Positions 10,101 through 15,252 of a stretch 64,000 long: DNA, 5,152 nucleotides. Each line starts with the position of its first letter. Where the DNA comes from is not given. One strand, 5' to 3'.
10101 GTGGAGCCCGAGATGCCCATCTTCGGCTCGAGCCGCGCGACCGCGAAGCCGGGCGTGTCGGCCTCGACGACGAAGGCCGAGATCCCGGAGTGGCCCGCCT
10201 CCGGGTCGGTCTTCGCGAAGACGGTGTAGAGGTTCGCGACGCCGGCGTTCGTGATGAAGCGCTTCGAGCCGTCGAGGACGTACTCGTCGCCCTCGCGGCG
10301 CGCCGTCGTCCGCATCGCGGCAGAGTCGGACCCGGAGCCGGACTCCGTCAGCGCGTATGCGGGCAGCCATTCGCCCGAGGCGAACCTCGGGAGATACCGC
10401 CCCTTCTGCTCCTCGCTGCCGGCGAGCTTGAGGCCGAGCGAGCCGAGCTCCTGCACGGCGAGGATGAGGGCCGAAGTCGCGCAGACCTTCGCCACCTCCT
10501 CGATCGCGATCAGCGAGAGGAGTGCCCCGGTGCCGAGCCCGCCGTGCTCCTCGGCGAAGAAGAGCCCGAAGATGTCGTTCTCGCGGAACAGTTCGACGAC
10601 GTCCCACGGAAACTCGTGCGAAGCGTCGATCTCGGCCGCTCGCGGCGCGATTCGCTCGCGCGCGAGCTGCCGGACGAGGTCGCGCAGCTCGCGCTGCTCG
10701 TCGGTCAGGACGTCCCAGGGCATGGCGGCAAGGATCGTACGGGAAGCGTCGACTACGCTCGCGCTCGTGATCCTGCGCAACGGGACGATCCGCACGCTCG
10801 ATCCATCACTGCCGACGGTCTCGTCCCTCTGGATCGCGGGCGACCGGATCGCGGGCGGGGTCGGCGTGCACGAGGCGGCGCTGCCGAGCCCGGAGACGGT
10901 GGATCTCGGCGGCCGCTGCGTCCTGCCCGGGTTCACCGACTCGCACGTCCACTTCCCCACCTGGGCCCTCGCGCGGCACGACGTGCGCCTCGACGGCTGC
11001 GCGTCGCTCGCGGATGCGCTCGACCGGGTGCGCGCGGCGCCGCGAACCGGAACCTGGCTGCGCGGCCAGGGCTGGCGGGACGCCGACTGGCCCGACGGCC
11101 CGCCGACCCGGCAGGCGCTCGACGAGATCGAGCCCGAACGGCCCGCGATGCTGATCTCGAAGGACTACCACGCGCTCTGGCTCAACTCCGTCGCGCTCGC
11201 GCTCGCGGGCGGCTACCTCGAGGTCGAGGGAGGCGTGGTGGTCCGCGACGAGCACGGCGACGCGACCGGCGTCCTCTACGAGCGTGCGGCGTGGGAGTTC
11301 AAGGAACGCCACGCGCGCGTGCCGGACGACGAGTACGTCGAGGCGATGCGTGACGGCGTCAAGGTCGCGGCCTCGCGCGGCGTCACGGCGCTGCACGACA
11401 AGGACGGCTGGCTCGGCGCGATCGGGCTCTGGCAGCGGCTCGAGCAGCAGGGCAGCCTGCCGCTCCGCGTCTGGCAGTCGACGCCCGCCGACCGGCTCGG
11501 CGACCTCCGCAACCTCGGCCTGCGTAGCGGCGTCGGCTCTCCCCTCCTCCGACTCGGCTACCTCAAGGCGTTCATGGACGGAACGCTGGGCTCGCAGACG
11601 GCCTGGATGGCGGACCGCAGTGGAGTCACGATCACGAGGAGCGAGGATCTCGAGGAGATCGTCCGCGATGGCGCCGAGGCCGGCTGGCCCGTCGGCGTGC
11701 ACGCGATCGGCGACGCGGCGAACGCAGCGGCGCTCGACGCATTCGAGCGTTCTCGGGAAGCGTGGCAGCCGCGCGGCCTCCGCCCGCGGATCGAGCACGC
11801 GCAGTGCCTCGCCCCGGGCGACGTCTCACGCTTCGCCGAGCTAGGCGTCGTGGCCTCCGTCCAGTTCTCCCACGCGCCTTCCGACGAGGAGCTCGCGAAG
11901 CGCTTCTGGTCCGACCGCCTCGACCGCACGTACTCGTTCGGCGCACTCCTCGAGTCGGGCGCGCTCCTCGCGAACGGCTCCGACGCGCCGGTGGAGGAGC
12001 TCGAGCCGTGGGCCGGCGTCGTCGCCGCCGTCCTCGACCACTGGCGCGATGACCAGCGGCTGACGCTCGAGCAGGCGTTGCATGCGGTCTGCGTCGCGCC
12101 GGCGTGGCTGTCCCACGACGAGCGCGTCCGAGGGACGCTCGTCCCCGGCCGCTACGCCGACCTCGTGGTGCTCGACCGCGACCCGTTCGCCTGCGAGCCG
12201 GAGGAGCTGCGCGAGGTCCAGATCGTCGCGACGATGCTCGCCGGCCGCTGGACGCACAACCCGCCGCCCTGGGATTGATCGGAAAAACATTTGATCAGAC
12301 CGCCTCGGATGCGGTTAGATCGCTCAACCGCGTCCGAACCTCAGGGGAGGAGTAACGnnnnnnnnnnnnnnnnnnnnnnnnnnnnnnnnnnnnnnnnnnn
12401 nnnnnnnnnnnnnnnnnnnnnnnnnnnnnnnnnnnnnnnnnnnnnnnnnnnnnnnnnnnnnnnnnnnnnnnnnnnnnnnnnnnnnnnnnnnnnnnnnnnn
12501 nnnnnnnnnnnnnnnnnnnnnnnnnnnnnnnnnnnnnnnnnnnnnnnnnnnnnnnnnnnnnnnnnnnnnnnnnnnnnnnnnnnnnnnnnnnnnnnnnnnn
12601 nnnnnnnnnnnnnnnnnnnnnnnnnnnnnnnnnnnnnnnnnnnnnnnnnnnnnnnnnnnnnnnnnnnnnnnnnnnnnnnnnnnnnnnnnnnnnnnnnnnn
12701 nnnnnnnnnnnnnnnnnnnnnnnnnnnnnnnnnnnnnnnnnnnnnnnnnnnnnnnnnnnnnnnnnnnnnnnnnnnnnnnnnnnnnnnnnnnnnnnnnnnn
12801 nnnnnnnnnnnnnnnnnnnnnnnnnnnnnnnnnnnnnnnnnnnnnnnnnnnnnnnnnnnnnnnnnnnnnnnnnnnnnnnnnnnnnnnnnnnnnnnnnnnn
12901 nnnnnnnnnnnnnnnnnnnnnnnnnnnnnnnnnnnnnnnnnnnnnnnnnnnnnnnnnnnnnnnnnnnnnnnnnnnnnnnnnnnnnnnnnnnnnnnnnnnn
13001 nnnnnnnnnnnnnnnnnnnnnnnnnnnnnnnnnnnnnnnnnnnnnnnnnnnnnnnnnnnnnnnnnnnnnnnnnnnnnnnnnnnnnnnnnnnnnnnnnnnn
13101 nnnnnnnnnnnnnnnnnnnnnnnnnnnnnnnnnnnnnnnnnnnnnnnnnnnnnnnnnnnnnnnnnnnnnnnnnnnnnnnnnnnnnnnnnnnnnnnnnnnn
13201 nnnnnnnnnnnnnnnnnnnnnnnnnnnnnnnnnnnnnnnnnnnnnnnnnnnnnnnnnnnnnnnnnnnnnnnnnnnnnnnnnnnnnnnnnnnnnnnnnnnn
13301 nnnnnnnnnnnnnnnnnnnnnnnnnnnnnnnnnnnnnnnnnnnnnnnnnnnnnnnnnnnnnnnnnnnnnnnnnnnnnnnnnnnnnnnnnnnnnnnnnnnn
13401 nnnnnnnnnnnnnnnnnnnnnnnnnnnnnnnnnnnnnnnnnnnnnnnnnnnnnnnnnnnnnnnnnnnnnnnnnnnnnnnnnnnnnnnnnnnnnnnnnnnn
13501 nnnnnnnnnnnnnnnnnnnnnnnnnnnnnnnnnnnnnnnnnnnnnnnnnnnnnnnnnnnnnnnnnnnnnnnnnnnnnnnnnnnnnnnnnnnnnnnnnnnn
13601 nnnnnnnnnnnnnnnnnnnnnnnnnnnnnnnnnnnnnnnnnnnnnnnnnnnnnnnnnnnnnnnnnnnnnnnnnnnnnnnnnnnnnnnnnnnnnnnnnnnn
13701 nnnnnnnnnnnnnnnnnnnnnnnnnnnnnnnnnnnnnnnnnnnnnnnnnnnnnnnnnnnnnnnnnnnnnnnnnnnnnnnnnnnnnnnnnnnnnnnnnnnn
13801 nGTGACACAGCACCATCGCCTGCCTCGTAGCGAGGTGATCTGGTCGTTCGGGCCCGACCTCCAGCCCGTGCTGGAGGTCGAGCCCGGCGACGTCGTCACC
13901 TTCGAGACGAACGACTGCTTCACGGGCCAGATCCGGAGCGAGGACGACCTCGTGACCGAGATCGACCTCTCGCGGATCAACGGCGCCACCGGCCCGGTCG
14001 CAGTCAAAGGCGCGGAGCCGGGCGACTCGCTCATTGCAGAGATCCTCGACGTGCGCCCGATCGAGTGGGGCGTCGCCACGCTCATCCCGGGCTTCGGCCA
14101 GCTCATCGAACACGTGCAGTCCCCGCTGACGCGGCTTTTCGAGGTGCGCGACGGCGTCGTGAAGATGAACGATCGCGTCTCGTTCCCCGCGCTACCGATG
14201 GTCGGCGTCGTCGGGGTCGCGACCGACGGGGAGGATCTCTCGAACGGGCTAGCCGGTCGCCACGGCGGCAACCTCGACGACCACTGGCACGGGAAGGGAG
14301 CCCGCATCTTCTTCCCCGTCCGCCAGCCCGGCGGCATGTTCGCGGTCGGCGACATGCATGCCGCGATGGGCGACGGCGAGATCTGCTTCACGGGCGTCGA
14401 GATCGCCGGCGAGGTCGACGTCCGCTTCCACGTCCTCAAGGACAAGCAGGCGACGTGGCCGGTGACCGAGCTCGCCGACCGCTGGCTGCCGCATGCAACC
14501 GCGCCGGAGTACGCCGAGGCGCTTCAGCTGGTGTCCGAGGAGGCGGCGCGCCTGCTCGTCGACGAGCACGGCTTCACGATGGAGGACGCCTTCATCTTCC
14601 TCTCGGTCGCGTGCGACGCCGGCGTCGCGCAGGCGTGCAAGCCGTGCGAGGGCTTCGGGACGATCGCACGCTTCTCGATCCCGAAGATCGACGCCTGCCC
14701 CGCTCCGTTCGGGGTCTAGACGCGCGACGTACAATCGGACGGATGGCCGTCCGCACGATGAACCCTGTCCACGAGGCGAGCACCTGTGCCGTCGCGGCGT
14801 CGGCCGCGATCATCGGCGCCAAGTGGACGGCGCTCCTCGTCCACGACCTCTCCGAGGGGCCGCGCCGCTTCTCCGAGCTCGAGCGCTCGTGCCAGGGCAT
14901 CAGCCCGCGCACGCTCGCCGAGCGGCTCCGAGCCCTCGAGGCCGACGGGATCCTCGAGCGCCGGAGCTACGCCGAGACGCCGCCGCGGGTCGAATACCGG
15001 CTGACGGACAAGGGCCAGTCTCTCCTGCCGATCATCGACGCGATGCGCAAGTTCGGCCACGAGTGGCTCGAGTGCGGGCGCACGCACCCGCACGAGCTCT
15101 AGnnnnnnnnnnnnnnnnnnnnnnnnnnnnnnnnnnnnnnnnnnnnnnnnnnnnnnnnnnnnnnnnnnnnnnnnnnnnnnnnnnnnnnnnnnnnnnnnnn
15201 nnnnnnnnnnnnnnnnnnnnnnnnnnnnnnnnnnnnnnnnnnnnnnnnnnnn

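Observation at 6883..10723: Overlapping four-gene operon built around a stand-alone LanC-like protein, with no visible LanA, LanB or LanM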

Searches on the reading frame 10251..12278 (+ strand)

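Call 6: search_protein_families(library=pfam, proteins=[window:10251-12278:+], max_evalue=0.001)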
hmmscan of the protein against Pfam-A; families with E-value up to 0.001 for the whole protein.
window:10251-12278:+ (675 aa): 2 families
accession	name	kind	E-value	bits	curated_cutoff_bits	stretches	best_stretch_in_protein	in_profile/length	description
PF07969.17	Amidohydro_3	-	5.6e-92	310.1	29.7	1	215-667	1-470/472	Amidohydrolase family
PF01979.26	Amidohydro_1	-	3.4e-09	36.9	25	1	438-667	105-344/345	Amidohydrolase family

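Call 12: search_protein_families(library=ncbifam, proteins=[window:10251-12278:+], max_evalue=0.001)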
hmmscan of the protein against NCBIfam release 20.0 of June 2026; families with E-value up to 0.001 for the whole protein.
window:10251-12278:+ (675 aa): 14 families
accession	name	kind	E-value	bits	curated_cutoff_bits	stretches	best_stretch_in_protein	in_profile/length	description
NF006056.0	PRK08204.1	subfamily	4.4e-10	38.9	391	1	173-238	5-68/449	hypothetical protein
NF051886.1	XaaProDiPepCaul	equivalog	8.2e-08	31.7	500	0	193-241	21-70/398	Xaa-Pro dipeptidase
TIGR01224.1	hutI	equivalog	9.2e-07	28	298.15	0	193-242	6-55/377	imidazolonepropionase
TIGR03178.1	allantoinase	equivalog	4.5e-05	22.4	357.85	0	190-235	17-60/441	allantoinase AllB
NF006688.0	PRK09236.1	equivalog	6.3e-05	21.9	535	0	190-236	19-64/444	dihydroorotase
NF006679.0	PRK09228.1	subfamily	6.7e-05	21.8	351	0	212-237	55-81/433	guanine deaminase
NF006560.0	PRK09061.1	subfamily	0.00013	20.4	340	0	166-242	21-94/517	amidohydrolase family protein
TIGR02318.1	phosphono_phnM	equivalog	0.00031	19.8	390.55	0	590-644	306-359/376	phosphonate metabolism protein PhnM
NF006689.0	PRK09237.1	equivalog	0.00042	19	371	0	173-235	5-66/383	amidohydrolase/deacetylase family metallohydrolase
NF004636.0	PRK05985.1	subfamily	0.00048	19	408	0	191-259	18-85/398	amidohydrolase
NF002668.0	PRK02382.1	equivalog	0.00058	18.7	452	0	191-240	14-62/436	dihydroorotase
NF005791.0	PRK07627.1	equivalog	0.00063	18.8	442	0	597-654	338-394/425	dihydroorotase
NF011987.0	PRK15446.2-3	subfamily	0.00066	18.6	253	0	602-669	325-384/395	alpha-D-ribose 1-methylphosphonate 5-triphosphate diphosphatase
NF011990.0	PRK15446.2-6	subfamily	0.00096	18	233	0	599-665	321-379/390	alpha-D-ribose 1-methylphosphonate 5-triphosphate diphosphatase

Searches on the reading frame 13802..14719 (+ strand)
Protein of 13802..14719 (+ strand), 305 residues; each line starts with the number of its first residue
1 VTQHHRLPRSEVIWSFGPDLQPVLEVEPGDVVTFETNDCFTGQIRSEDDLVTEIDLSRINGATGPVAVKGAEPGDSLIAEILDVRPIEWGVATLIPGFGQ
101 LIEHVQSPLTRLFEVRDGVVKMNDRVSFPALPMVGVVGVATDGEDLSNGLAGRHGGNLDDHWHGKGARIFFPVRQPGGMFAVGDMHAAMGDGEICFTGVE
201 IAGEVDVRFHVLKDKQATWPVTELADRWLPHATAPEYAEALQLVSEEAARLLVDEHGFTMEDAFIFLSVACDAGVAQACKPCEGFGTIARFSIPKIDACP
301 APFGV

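Call 7: search_protein_families(library=pfam, proteins=[window:13802-14719:+], max_evalue=0.001)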
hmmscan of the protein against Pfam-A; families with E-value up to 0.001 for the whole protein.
window:13802-14719:+ (305 aa): 1 family
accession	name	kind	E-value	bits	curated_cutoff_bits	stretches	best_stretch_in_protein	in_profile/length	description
PF03069.20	FmdA_AmdA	-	2.1e-39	135.9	27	2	153-244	208-298/373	Acetamidase/Formamidase family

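Call 12: search_protein_families(library=ncbifam, proteins=[window:13802-14719:+], max_evalue=0.001)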
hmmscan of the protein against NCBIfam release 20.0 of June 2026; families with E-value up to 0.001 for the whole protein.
window:13802-14719:+ (305 aa): 1 family
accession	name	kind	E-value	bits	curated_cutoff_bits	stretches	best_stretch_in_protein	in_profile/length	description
NF045496.1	FormamaseFmdA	equivalog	3.3e-30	105.1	500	2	153-242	219-307/407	formamidase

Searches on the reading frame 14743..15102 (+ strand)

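Call 7: search_protein_families(library=pfam, proteins=[window:14743-15102:+], max_evalue=0.001)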
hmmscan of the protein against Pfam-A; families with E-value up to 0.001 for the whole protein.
window:14743-15102:+ (119 aa): 5 families
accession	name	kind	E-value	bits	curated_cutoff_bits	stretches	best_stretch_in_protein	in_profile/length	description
PF01638.23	HxlR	-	1.1e-31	108.9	20.8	1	23-110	1-88/91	HxlR-like helix-turn-helix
PF03551.20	PadR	-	1.7e-05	25.2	27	1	46-94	19-72/75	Transcriptional regulator PadR-like family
PF08461.16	HTH_12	-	0.00036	20.9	21.4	1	45-95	22-66/66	Ribonuclease R winged-helix domain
PF25213.1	HVO_A0261_N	-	0.00057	20.1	35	1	33-96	17-72/86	HVO_A0261 N-terminal domain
PF12840.13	HTH_20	-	0.00074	19.9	27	0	34-74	11-51/51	Helix-turn-helix domain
